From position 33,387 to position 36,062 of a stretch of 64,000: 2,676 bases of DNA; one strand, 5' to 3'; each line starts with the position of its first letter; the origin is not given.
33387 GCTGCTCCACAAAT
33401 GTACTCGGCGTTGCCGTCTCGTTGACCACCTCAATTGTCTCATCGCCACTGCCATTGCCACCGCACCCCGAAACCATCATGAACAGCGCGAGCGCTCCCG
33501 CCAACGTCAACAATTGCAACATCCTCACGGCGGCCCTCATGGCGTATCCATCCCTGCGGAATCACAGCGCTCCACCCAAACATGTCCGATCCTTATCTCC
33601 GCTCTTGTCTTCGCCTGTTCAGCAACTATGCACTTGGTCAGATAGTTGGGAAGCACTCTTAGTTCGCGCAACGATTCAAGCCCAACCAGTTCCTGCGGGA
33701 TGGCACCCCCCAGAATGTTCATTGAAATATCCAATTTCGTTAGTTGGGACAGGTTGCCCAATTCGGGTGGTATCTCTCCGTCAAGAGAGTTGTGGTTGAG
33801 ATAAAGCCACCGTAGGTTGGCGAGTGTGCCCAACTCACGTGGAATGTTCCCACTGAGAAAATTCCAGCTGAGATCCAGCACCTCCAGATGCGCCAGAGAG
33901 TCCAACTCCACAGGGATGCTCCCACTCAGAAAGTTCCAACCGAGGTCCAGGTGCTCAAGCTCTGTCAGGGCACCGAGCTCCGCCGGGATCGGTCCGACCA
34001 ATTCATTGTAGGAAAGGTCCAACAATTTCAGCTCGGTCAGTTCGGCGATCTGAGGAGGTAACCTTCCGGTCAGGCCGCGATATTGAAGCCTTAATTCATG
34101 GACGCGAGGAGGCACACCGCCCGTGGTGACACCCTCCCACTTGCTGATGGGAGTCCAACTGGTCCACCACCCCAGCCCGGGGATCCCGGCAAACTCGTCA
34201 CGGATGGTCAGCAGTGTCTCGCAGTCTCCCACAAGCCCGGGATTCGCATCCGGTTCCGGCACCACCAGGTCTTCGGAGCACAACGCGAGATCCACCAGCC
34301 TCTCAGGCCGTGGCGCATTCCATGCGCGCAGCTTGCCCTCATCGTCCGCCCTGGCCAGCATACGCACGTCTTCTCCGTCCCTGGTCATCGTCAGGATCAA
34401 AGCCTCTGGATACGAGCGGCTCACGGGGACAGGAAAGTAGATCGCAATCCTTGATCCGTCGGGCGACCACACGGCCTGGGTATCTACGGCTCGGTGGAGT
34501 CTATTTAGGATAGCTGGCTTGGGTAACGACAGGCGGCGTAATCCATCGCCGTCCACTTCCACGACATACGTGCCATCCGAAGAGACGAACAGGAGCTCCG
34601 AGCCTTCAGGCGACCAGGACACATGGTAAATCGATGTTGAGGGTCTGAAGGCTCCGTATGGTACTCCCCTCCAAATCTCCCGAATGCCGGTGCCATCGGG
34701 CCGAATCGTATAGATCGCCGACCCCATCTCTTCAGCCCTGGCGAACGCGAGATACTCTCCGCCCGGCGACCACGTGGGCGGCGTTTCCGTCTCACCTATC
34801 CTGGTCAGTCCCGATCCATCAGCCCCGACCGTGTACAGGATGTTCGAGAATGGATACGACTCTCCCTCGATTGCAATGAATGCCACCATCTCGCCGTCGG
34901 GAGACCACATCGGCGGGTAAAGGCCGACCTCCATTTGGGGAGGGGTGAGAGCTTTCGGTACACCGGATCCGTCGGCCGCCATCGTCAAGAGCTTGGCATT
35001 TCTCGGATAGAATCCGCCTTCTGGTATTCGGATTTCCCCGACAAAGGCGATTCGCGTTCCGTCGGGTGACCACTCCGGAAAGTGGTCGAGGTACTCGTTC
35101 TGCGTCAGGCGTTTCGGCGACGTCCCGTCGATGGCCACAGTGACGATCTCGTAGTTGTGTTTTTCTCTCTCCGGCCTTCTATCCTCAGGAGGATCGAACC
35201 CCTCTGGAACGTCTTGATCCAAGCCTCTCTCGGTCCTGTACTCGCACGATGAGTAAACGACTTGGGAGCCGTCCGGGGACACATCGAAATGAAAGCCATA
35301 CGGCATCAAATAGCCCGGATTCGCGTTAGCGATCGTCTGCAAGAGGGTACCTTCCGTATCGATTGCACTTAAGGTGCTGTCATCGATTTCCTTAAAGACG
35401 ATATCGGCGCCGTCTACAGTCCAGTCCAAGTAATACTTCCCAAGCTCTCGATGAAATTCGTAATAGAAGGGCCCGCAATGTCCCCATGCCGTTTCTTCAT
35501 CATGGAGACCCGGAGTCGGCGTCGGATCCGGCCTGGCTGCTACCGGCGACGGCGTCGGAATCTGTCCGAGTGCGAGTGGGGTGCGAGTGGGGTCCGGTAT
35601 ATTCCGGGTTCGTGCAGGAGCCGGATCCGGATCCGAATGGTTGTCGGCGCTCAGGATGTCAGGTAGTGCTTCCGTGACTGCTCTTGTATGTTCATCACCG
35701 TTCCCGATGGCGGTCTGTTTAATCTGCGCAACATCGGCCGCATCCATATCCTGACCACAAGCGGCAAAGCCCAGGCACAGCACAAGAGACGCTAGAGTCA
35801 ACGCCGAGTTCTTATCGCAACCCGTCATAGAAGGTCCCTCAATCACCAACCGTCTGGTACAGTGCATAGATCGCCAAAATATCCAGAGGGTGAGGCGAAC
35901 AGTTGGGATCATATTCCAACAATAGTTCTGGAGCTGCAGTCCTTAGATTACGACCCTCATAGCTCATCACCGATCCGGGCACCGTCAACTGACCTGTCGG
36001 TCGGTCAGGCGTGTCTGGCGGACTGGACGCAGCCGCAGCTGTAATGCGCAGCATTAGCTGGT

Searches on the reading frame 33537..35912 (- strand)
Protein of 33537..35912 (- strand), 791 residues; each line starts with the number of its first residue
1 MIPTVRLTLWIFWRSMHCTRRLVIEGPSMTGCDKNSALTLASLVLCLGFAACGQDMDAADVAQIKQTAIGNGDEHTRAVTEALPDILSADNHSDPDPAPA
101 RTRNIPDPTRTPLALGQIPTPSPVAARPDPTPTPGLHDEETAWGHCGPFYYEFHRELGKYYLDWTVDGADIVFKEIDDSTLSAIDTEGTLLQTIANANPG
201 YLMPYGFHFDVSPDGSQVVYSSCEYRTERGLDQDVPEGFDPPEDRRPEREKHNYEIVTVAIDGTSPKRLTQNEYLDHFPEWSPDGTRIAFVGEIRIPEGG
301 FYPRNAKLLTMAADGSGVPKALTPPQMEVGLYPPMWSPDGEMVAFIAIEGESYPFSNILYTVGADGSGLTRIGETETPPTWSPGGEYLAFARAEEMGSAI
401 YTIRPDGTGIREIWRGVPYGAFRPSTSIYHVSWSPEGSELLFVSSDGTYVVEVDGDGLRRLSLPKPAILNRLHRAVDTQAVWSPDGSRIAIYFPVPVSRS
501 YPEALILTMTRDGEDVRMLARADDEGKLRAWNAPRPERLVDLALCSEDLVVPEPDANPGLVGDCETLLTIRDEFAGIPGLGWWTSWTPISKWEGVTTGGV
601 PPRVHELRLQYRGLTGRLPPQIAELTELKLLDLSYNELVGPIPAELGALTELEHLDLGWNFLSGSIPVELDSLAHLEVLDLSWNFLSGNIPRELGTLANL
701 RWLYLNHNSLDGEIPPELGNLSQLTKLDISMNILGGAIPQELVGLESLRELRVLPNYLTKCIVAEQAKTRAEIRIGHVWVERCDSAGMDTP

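Call 62: search_protein_families(library=pfam, proteins=[window:33537-35912:-], max_evalue=0.01)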
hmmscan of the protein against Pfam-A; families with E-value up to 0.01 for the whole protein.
window:33537-35912:- (791 aa): 7 families
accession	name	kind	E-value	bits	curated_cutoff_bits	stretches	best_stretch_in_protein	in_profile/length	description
PF00560.39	LRR_1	-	1.1e-17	60.8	20.6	1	699-721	1-23/23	Leucine Rich Repeat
PF13855.12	LRR_8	-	3.6e-15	55.9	27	2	672-710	23-61/61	Leucine rich repeat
PF07676.18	PD40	-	1.2e-14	54.2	20.9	1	266-293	1-28/38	WD40-like Beta Propeller Repeat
PF12799.13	LRR_4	-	1.1e-12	48.2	27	1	699-732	2-33/44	Leucine Rich repeats (2 copies)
PF23598.1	LRR_14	-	2.8e-12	46.5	40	2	669-753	17-100/353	Leucine-rich repeat region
PF00930.27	DPPIV_N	-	7e-07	28.7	22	0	257-291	26-60/354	Dipeptidyl peptidase IV (DPP IV) N-terminal region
PF23211.1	LRR_LRWD1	-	0.0013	18.9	28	0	702-766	25-84/190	Leucine-rich repeat and WD repeat-containing protein 1, LRR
